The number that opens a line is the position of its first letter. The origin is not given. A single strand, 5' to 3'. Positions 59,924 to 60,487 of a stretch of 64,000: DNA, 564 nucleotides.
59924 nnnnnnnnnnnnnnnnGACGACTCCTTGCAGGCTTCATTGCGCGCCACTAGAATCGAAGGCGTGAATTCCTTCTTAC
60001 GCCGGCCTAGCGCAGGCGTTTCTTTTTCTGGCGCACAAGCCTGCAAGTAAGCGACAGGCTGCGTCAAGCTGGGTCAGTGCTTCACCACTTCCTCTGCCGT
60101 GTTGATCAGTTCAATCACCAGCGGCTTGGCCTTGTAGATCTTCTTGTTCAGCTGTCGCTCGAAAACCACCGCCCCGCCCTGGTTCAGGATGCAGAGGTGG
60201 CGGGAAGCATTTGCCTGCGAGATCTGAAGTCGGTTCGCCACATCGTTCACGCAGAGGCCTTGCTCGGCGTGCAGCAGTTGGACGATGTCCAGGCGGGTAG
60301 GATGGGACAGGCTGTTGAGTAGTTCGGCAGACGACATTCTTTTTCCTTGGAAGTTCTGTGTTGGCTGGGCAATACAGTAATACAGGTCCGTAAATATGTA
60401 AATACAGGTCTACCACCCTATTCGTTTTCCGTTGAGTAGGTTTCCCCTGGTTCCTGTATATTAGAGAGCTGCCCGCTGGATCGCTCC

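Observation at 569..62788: Phage-wide AT-cored palindromic motif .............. in about 20 intergenic gaps on both arms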

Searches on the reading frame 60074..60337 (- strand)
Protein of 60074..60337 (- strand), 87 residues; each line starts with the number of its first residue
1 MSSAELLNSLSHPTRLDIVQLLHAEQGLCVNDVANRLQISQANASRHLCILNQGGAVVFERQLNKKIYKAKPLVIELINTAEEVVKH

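Call 12: search_protein_families(library=pfam, proteins=[window:60074-60337:-], max_evalue=0.01)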
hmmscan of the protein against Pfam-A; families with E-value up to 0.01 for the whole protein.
window:60074-60337:- (87 aa): 6 families
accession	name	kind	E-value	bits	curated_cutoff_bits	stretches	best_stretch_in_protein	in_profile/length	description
PF12840.13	HTH_20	-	1.7e-11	44.3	27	1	10-57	1-48/51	Helix-turn-helix domain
PF01022.26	HTH_5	-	2e-09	37.6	22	1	12-55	1-43/47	Bacterial regulatory protein, arsR family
PF13412.12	HTH_24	-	0.00041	20.3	21.9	1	13-48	3-38/48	Winged helix-turn-helix DNA-binding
PF13601.12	HTH_34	-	0.00047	20.7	27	1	15-66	2-53/80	Winged helix DNA-binding domain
PF01047.28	MarR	-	0.0031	17.8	24.6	1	13-61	3-51/59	MarR family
PF25212.1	HVO_A0114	-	0.0055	16.9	27.6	1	2-66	11-75/84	HVO_A0114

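Call 37: search_protein_families(library=phrogs, proteins=[window:60074-60337:-], max_evalue=0.01)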
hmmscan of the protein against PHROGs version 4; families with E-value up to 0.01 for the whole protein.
window:60074-60337:- (87 aa): 1 family
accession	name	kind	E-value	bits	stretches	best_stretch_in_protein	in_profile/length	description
phrog_1368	-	transcription regulation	0.0018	19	1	21-67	19-64/101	transcriptional regulator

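Call 38: find_encoding_contigs(protein=window:60074-60337:-, flank=10000, max_places=10)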
Protein window:60074-60337:- (87 aa): 14 contigs read that carry it; 8 places shown.
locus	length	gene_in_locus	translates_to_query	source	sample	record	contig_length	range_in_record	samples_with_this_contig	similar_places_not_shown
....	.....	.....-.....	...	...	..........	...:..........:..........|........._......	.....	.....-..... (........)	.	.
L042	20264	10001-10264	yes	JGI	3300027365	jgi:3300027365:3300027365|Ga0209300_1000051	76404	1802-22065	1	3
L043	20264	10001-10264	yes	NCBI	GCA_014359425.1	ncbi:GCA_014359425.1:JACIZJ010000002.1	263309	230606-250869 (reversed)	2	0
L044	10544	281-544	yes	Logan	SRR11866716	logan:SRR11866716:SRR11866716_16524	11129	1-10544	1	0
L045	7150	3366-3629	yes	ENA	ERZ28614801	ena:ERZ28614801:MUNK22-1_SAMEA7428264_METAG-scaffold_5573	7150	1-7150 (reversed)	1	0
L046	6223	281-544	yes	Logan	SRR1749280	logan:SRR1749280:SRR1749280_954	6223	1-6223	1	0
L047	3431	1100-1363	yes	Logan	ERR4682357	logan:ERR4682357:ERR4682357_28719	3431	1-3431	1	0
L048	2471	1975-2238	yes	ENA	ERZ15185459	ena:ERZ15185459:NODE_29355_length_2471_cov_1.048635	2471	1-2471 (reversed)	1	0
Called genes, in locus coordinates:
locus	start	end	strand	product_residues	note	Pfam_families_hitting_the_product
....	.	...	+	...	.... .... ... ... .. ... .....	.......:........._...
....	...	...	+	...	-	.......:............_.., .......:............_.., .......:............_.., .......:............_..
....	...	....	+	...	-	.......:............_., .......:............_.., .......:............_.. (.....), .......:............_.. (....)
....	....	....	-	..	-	-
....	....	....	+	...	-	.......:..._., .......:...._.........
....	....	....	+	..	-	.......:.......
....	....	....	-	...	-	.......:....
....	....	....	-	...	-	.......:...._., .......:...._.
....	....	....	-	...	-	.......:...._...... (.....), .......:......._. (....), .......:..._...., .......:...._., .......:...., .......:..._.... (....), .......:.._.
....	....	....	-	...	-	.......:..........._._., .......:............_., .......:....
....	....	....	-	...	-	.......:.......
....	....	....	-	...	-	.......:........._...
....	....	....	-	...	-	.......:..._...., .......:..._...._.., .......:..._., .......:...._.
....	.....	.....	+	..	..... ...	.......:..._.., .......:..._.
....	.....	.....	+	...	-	-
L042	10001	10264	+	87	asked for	PF12840:HTH_20, PF01022:HTH_5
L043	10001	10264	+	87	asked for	PF12840:HTH_20, PF01022:HTH_5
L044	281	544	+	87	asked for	PF12840:HTH_20, PF01022:HTH_5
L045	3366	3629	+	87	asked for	PF12840:HTH_20, PF01022:HTH_5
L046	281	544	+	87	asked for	PF12840:HTH_20, PF01022:HTH_5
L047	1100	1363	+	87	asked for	PF12840:HTH_20, PF01022:HTH_5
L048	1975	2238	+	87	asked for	PF12840:HTH_20, PF01022:HTH_5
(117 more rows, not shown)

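Call 45: find_related_loci(query=A1, collection=viral_contigs, flank=10000)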
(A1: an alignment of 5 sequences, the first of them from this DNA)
Query A1 (87 aa) in viral_contigs; peptide patterns used: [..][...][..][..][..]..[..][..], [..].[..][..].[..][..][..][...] (x = any residue, [..] = any of these).
95 stretches matched a pattern; 6 encode a relative of the query (tblastn E <= 1e-3); 6 distinct loci.
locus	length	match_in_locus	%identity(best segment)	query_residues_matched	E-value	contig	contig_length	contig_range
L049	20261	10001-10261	100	1-87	2e-55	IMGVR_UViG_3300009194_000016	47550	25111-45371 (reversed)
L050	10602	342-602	89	1-87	8e-49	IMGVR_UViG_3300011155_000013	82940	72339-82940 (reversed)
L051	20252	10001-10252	46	1-84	6e-18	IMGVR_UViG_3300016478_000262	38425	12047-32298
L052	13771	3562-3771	44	15-84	5e-16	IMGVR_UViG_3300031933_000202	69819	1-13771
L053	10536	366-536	56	1-57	3e-13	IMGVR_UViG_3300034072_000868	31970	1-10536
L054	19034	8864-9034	56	1-57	3e-13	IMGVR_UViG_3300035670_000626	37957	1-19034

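Call 51: search_solved_structures(query=window:60074-60337:-, max_evalue=0.01, show_alignments=2)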
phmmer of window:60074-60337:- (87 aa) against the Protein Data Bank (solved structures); distinct sequences matched with E-value up to 0.01: 16.
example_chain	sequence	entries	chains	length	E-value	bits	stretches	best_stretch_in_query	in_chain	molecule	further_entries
2zkz_A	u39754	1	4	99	1.6e-06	31.5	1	3-68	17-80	Transcriptional repressor pagR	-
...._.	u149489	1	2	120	3.3e-06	30.5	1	3-69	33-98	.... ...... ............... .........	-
9t6t_A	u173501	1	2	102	5.1e-06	29.9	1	4-70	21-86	Lmo1102 protein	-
3f72_A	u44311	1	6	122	6.4e-06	29.6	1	4-69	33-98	Cadmium efflux system accessory protein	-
9t6r_A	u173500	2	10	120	6.7e-06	29.5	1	4-70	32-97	Lmo1102 protein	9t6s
1u2w_A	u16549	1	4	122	7.4e-06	29.4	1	4-69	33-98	Cadmium efflux system accessory protein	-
6jmi_A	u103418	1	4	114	1.3e-05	28.5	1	3-85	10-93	Uncharacterized HTH-type transcriptional regulator Rv0081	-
3jth_A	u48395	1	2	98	2.7e-05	27.6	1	5-71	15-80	Transcription activator HlyU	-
5znx_A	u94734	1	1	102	3.1e-05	27.4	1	5-71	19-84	Transcriptional activator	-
3pqj_A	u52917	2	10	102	0.00013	25.4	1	4-79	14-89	Biofilm growth-associated repressor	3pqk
3cuo_A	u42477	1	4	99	0.0002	24.8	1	3-77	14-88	Uncharacterized HTH-type transcriptional regulator ygaV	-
7p6f_AAA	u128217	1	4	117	0.0002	24.8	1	5-69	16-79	Transcriptional regulator SrnR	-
4k2e_A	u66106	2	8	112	0.0015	22.1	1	5-69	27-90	Transcriptional activator HlyU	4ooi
6j05_A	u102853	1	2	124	0.0035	20.9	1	7-78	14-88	Transcriptional regulator ArsR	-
4ggg_A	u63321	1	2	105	0.0063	20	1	5-73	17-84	Repressor protein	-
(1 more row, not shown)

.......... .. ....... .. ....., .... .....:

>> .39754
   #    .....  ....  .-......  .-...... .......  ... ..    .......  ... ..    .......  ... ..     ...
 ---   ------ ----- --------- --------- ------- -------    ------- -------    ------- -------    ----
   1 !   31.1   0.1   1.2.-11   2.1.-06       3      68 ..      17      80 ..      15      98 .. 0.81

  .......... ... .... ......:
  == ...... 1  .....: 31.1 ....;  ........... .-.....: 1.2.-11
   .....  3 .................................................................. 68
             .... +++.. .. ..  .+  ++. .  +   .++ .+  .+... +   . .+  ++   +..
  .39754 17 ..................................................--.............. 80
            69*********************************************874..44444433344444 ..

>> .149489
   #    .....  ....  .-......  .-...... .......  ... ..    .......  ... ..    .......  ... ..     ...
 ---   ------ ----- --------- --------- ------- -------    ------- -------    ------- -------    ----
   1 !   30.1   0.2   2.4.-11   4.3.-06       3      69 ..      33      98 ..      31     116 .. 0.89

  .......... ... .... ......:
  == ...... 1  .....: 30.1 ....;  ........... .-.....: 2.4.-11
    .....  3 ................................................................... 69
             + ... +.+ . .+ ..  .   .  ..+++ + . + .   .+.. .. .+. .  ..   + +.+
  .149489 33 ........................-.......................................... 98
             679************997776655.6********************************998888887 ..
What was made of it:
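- On ArsR/SmtB operator: HTH_20 1.7e-11, HTH_5 2e-9; PDB PagR 1.6e-6 (calls 12, 51).
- Closest known: ArsR/SmtB-family operators. Same: The phage protein has HTH_20/HTH_5 domains, and its closest solved relatives are PagR, CadC and HlyU (calls 12, 51).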

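Call 59: find_homologous_proteins(query=window:60074-60337:-, max_evalue=0.00001)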
Query window:60074-60337:- (87 aa): 5 proteins with E <= 0.00001 among 6 candidates.
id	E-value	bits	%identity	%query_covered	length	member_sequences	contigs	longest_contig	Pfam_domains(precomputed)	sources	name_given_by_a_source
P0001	5.9e-46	171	99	98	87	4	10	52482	PF12840.14,PF01022.27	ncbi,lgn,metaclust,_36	metaclust:\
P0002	1.6e-40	154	86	100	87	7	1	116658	PF12840.14,PF01022.27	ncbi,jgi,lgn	-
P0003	2.1e-39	150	86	100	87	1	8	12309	PF12840.14,PF01022.27,PF13601.13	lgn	-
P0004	1.3e-38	148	86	95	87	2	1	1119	PF12840.14,PF01022.27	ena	-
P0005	1.3e-38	148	86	95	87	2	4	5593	PF12840.14,PF01022.27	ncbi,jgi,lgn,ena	-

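Call 60: find_homologous_proteins(query=A1, max_evalue=0.000001)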
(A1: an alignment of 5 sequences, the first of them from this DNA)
Query A1 (5 sequences) (87 aa, profile of the alignment): 34 proteins with E <= 0.000001 among 1169 candidates.
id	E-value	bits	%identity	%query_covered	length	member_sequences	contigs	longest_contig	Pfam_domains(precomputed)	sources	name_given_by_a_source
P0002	1.5e-40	155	86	100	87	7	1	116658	PF12840.14,PF01022.27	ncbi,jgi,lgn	-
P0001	2.1e-40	154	99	98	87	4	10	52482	PF12840.14,PF01022.27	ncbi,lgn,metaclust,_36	metaclust:\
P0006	3.3e-40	154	52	70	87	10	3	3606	PF12840.14,PF01022.27,PF13601.13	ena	-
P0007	6.9e-40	153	48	97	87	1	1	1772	PF12840.14,PF25212.3,PF01022.27,PF13601.13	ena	-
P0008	1.2e-39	152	52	70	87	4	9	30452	PF12840.14,PF01022.27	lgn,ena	-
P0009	1.9e-39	151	46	97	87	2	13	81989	PF12840.14,PF25212.3,PF01022.27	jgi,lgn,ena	-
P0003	3.9e-38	147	86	100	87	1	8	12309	PF12840.14,PF01022.27,PF13601.13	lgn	-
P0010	8.2e-38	146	49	97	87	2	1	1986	PF12840.14,PF01022.27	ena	-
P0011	1.2e-36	142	56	97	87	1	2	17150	PF12840.14,PF25212.3,PF01022.27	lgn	-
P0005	1.4e-36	142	86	95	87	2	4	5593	PF12840.14,PF01022.27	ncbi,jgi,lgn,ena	-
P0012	2.1e-36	142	46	77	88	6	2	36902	PF01047.29,PF13412.13,PF01022.27,PF24033.2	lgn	-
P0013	2.5e-36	141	51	83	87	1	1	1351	PF01047.29,PF12840.14,PF01022.27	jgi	jgi:DNA-binding transcriptional ArsR family regulator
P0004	3.7e-36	141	86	95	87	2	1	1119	PF12840.14,PF01022.27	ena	-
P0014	8.9e-36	140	54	97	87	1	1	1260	PF01047.29,PF12840.14,PF13412.13,PF01022.27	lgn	-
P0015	2.6e-35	138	58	98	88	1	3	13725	PF12840.14,PF01022.27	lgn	-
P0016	6.0e-32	127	48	99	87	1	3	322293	PF12840.14,PF01022.27,PF13601.13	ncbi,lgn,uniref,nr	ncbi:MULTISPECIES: metalloregulator ArsR/SmtB family transcription factor [unclassified Pseudomonas]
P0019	1.1e-24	104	44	86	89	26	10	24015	PF12840.14,PF13412.13,PF01022.27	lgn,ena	-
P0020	1.2e-22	97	46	93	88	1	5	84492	PF01022.27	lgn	-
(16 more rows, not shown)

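Call 61: find_encoding_contigs(protein=P0016, flank=10000, max_places=2)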
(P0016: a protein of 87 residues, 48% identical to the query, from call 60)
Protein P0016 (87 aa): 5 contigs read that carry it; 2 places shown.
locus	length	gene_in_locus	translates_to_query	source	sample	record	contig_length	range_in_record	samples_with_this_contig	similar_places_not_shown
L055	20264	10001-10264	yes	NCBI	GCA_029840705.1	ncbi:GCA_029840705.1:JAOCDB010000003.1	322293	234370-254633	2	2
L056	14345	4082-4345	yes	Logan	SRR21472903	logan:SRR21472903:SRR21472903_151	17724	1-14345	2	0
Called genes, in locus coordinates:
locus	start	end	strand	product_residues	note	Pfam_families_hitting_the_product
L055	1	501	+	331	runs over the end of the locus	PF00389:2-Hacid_dh, PF02826:2-Hacid_dh_C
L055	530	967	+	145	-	-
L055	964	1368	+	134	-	PF03724:META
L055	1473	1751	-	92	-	PF10262:Rdx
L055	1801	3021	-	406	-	-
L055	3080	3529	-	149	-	PF03692:CxxCxxCC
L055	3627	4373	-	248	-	PF03740:PdxJ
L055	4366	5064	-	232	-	PF11967:RecO_N, PF02565:RecO_C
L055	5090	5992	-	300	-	PF00009:GTP_EFTU, PF02421:FeoB_N, PF03193:RsgA_GTPase (faint), PF00350:Dynamin_N (weak), PF01926:MMR_HSR1, PF04548:AIG1, PF07650:KH_2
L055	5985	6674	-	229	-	PF14622:Ribonucleas_3_3, PF00636:Ribonuclease_3, PF00035:dsrm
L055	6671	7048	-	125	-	PF16137:DUF4845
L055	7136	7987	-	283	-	PF10502:Peptidase_S26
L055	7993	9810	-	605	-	PF00009:GTP_EFTU, PF03144:GTP_EFTU_D2, PF00679:EFG_C, PF06421:LepA_C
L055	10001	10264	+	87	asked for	PF12840:HTH_20, PF01022:HTH_5, PF13601:HTH_34 (weak)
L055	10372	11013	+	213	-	-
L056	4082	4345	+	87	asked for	PF12840:HTH_20, PF01022:HTH_5, PF13601:HTH_34 (weak)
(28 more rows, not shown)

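Call 62: find_encoding_contigs(protein=P0020, flank=10000, max_places=2)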
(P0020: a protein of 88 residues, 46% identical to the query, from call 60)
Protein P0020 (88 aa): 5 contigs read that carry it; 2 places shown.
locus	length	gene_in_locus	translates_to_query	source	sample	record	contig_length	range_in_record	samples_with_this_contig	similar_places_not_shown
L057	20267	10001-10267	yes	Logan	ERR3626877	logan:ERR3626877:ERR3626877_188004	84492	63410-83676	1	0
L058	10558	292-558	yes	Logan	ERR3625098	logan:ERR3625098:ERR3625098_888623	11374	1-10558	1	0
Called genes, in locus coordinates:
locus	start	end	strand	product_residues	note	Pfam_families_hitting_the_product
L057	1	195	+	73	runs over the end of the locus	-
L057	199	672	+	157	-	-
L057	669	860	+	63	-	-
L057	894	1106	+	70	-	PF03869:Arc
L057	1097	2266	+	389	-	PF00186:DHFR_1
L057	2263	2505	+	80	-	-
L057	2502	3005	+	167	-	-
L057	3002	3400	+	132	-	-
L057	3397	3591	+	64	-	-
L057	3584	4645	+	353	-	-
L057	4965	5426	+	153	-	-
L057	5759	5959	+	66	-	-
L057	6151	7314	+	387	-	-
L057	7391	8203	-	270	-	PF13676:TIR_2 (weak)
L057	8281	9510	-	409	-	PF13356:Arm-DNA-bind_3, PF22022:Phage_int_M, PF00589:Phage_integrase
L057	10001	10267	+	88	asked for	PF01022:HTH_5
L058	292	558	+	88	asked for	PF01022:HTH_5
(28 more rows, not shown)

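Call 63: find_encoding_contigs(protein=P0019, flank=10000, max_places=2)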
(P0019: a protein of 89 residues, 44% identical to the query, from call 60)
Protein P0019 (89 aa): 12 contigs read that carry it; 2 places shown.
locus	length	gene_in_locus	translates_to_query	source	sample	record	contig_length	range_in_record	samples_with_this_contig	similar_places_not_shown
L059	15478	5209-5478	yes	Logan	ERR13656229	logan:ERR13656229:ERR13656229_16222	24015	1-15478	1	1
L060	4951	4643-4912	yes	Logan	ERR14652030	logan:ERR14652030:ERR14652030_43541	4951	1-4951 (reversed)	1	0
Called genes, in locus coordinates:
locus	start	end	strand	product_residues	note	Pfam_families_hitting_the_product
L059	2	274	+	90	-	?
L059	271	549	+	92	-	-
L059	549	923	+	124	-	-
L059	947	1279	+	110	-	-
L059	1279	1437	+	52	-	-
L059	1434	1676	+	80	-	-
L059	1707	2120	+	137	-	-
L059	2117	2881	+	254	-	-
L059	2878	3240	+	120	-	-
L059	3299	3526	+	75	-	-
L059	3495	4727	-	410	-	PF13356:Arm-DNA-bind_3, PF22022:Phage_int_M (weak), PF00589:Phage_integrase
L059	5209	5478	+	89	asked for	PF01022:HTH_5, PF12840:HTH_20, PF13412:HTH_24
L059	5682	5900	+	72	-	-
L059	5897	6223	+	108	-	-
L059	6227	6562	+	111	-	-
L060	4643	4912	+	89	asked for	PF01022:HTH_5, PF12840:HTH_20, PF13412:HTH_24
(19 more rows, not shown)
